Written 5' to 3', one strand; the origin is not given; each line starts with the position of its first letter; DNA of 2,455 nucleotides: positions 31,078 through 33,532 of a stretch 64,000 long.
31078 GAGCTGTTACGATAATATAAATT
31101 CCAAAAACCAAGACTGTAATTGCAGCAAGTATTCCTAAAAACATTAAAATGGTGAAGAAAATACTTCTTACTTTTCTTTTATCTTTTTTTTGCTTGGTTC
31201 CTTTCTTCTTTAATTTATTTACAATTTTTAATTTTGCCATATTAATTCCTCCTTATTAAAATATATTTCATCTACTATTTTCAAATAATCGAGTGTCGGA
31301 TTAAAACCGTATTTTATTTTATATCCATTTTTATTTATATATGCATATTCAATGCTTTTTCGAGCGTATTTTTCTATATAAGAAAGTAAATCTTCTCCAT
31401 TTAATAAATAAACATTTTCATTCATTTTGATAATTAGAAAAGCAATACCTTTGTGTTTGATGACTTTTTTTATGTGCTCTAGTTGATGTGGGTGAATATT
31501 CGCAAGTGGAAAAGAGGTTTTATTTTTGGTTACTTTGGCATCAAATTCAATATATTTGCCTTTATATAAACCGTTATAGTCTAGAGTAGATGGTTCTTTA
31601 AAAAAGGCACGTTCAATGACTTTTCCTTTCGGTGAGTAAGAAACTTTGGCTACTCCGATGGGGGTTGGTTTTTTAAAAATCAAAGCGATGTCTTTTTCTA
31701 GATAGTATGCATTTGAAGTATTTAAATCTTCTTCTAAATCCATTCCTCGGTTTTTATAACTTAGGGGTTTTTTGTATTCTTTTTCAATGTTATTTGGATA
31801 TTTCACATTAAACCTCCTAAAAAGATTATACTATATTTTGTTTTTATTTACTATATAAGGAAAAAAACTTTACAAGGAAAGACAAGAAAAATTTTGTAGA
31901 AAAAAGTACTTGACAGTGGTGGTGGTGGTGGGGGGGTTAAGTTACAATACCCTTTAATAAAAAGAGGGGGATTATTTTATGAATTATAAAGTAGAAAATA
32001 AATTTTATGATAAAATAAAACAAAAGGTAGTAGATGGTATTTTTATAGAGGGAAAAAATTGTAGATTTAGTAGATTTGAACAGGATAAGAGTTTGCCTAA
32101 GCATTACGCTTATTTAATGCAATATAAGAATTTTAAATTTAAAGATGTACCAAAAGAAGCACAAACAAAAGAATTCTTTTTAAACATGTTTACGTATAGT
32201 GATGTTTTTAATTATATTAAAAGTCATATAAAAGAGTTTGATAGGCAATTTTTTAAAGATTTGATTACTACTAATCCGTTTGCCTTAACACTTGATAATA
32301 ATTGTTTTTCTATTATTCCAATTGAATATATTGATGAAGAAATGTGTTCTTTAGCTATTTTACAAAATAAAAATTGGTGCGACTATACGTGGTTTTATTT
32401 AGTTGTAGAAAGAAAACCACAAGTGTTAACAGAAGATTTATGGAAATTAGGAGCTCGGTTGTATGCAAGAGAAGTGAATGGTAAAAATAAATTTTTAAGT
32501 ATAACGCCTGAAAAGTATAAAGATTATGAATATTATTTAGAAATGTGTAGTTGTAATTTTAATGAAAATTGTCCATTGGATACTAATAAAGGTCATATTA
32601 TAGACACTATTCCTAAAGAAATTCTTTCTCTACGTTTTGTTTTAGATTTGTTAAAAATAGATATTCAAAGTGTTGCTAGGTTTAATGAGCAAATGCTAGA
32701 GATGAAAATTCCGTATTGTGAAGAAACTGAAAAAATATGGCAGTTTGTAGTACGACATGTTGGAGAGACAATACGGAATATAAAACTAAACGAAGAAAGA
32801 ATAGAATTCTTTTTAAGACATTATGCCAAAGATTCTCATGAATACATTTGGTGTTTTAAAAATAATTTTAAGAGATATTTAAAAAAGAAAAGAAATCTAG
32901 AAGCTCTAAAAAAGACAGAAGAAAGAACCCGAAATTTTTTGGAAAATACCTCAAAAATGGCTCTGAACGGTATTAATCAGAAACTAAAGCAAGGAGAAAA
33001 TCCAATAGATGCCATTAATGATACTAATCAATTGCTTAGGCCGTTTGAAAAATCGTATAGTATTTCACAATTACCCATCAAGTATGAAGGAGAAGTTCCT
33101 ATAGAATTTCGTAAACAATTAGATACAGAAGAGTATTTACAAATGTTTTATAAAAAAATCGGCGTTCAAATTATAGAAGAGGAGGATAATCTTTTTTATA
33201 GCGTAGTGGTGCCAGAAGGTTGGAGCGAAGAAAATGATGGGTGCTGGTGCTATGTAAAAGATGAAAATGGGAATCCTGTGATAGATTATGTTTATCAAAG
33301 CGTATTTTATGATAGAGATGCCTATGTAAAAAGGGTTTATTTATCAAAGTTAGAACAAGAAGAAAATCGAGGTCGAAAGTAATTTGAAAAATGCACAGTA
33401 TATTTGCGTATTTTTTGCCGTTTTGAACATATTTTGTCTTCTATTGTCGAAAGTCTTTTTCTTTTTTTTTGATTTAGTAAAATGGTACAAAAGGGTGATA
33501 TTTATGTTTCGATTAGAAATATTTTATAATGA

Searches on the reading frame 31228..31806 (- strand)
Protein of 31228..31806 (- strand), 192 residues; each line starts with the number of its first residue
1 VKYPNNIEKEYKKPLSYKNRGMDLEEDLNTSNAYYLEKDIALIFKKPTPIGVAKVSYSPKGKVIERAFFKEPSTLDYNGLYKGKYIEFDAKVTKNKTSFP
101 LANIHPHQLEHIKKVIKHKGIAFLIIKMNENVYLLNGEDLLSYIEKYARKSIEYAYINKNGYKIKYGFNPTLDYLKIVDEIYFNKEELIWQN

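Call 19: find_encoding_contigs(protein=window:31228-31806:-, flank=1200, max_places=10)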
Protein window:31228-31806:- (192 aa): 23 contigs read that carry it; 10 places shown.
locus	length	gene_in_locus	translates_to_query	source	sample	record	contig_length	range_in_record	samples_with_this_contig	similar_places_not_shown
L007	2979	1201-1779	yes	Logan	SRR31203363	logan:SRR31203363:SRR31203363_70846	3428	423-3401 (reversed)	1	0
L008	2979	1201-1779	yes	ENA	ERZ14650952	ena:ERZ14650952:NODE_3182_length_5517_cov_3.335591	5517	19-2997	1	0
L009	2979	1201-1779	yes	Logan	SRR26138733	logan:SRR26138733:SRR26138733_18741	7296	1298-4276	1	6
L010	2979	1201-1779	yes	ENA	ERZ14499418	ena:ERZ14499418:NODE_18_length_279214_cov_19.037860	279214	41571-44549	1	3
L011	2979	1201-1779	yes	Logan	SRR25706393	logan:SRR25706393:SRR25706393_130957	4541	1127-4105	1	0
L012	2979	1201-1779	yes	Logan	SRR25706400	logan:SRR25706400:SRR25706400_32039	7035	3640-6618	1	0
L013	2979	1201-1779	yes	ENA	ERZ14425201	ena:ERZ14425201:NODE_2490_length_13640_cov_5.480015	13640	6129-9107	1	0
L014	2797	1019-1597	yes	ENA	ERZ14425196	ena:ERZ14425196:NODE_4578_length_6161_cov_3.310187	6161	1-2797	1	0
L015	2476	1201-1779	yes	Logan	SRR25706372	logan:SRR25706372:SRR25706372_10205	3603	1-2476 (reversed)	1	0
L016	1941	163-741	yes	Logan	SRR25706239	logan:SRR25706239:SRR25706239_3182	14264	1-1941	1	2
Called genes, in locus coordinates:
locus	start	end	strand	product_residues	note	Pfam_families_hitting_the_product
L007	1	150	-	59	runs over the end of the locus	?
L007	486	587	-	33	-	-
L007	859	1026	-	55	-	-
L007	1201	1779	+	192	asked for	PF03838:RecU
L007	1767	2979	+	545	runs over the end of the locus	?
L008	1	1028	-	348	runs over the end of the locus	?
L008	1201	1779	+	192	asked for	PF03838:RecU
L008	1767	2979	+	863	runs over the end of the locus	PF00912:Transgly, PF00905:Transpeptidase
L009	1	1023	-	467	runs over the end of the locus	-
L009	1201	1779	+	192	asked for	PF03838:RecU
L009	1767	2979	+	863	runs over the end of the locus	PF00912:Transgly, PF00905:Transpeptidase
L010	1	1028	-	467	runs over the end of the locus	-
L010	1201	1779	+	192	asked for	PF03838:RecU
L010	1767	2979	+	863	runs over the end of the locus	PF00912:Transgly, PF00905:Transpeptidase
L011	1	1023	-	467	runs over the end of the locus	-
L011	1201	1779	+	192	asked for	PF03838:RecU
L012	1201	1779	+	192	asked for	PF03838:RecU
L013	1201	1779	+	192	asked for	PF03838:RecU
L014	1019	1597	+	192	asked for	PF03838:RecU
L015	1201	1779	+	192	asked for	PF03838:RecU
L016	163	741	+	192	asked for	PF03838:RecU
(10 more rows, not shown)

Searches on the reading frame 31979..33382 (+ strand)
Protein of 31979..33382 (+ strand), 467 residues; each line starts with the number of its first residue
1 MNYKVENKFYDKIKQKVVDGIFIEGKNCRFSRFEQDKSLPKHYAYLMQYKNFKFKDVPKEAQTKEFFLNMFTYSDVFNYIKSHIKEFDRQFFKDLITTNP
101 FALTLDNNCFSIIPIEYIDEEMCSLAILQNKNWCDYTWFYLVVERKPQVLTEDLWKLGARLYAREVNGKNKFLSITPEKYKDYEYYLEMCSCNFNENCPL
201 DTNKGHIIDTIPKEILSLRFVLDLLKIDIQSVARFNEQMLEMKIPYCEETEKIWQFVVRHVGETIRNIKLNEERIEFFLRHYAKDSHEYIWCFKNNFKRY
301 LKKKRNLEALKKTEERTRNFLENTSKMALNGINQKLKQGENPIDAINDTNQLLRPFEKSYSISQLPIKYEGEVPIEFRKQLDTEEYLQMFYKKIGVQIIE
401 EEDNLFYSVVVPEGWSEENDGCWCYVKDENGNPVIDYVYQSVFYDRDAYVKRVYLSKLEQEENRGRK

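Call 14: search_protein_families(library=pfam, proteins=[window:31979-33382:+], max_evalue=0.01)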
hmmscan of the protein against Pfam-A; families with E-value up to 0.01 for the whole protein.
window:31979-33382:+ (467 aa): 0 families

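Call 18: find_encoding_contigs(protein=window:31979-33382:+, flank=1500, max_places=10)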
Protein window:31979-33382:+ (467 aa): 4 contigs read that carry it; 1 place shown.
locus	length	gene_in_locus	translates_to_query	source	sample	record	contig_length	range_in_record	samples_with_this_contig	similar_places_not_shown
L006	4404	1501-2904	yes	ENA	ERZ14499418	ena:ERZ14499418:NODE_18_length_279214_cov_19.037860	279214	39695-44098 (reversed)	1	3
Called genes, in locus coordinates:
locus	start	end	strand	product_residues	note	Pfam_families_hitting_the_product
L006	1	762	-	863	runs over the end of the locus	PF00912:Transgly, PF00905:Transpeptidase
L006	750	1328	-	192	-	PF03838:RecU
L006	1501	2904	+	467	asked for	-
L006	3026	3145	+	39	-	-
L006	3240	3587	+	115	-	PF05103:DivIVA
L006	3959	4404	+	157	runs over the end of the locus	PF13413:HTH_25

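Call 37: find_homologous_proteins(query=window:31979-33382:+)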
Query window:31979-33382:+ (467 aa): 116 proteins with E <= 0.001 among 3005 candidates.
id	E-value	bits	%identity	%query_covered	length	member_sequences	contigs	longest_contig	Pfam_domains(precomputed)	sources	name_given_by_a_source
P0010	0.0e+0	1065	100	100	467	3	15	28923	-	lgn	-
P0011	3.7e-159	549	54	98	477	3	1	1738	-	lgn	-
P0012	4.2e-150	519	52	98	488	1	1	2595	-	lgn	-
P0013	9.6e-149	515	53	97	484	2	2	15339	-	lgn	-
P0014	7.2e-140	485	49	98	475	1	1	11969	-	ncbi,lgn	-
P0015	2.1e-139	484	51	98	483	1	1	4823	-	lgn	-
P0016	1.7e-138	481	52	99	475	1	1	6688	-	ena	-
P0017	1.0e-136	475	49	99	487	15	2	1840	-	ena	-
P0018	3.0e-136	473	50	98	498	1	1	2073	-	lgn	-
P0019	4.0e-134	466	49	98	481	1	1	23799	-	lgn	-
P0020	1.1e-133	465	49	99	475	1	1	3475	-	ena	-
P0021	8.0e-132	459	47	100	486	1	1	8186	-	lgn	-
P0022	6.5e-131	456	49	98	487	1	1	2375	-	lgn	-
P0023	6.6e-131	456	48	99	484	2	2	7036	-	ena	-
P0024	1.6e-129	451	48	96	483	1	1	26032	-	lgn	-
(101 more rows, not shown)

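Call 39: find_encoding_contigs(protein=P0013, flank=1500, max_places=6)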
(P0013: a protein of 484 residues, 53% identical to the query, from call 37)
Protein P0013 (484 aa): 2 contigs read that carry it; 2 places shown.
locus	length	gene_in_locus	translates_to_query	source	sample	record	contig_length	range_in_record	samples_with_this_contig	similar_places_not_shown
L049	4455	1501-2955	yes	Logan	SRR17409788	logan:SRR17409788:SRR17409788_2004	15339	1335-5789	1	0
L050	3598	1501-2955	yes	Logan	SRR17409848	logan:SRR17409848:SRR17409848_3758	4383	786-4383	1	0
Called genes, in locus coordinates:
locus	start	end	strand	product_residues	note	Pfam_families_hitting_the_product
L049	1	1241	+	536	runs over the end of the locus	-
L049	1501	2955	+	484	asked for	-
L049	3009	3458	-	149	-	PF00571:CBS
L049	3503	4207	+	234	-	PF09560:Spore_YunB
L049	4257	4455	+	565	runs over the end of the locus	PF13200:DUF4015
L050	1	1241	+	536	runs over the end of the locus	-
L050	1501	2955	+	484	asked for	-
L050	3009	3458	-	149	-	PF00571:CBS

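Call 40: find_encoding_contigs(protein=P0014, flank=1500, max_places=6)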
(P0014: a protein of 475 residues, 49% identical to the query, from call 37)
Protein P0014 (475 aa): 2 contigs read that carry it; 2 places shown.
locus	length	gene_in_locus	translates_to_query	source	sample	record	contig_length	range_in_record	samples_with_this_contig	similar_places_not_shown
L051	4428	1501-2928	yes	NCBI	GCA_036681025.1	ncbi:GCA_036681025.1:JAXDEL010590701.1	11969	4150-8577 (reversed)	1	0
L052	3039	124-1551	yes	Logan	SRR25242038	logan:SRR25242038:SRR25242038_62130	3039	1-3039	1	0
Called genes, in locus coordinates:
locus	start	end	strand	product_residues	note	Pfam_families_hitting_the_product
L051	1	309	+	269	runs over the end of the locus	-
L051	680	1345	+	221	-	-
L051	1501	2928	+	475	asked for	-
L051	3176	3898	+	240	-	-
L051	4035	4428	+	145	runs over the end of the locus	PF00583:Acetyltransf_1, PF13673:Acetyltransf_10, PF13508:Acetyltransf_7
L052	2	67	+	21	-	?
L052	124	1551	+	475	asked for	-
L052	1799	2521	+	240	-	-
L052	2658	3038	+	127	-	?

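Call 45: search_protein_families(library=ncbifam, proteins=[window:31979-33382:+], max_evalue=1)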
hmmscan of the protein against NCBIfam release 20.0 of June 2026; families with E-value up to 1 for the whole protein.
window:31979-33382:+ (467 aa): 0 families

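Call 46: search_protein_families(library=padloc, proteins=[window:31979-33382:+], max_evalue=1)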
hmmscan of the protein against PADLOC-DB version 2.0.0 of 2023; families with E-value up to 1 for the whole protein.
window:31979-33382:+ (467 aa): 0 families

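Call 59: search_protein_families(library=phrogs, proteins=[window:31979-33382:+], max_evalue=0.1)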
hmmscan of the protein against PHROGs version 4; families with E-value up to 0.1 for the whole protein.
window:31979-33382:+ (467 aa): 2 families
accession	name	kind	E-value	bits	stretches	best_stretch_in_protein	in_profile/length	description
phrog_1063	-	head and packaging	0.0011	20.2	1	295-361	5-69/143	terminase small subunit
phrog_12965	-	DNA, RNA and nucleotide metabolism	0.043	14.6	1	263-327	107-171/186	DNA binding protein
